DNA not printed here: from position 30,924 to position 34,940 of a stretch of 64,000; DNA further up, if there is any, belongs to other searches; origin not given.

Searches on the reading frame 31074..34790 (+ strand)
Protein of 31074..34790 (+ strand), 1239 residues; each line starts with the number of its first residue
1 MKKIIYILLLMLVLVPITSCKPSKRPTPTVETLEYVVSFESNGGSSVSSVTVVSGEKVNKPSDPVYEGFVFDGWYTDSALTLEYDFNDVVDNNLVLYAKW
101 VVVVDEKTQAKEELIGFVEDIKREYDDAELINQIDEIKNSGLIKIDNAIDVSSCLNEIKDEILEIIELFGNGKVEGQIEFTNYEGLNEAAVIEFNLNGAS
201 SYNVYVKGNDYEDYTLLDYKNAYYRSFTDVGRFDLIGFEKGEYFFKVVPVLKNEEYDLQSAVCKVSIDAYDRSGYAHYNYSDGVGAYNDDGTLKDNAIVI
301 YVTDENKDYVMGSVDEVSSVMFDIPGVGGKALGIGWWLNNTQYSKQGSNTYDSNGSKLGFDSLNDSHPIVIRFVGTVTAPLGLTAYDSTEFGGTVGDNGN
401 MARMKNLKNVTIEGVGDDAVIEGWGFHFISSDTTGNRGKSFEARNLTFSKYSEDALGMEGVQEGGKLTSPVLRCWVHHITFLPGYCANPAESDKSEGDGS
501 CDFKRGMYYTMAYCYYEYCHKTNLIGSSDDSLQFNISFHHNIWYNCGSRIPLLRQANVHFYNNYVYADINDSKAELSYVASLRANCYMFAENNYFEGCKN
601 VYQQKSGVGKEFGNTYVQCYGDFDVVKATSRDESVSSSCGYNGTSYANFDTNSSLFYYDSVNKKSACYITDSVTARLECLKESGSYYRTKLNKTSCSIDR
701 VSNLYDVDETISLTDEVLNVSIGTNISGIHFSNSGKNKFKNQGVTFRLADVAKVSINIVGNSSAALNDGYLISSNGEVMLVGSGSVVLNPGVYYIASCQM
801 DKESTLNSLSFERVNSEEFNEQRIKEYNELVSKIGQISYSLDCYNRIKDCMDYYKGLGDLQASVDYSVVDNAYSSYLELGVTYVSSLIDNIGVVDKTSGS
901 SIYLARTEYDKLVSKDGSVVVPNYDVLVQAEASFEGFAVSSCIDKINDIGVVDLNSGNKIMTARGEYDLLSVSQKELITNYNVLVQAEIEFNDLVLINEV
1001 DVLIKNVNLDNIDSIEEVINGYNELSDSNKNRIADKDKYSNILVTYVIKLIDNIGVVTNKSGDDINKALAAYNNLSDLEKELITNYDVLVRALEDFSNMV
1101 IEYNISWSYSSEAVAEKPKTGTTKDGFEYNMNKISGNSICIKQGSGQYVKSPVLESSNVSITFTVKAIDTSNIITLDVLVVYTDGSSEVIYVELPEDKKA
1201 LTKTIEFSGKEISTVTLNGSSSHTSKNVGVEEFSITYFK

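Call 85: search_protein_families(library=pfam, proteins=[window:31074-34790:+], max_evalue=0.00001)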
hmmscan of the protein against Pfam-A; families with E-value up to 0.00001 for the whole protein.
window:31074-34790:+ (1239 aa): 2 families
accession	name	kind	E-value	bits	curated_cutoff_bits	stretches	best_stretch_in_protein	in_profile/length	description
PF09479.16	Flg_new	-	9.6e-19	67.7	27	1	35-99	1-65/65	Listeria-Bacteroides repeat domain (List_Bact_rpt)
PF00544.25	Pectate_lyase_4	-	4.3e-13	49.8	24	1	471-595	88-211/211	Pectate lyase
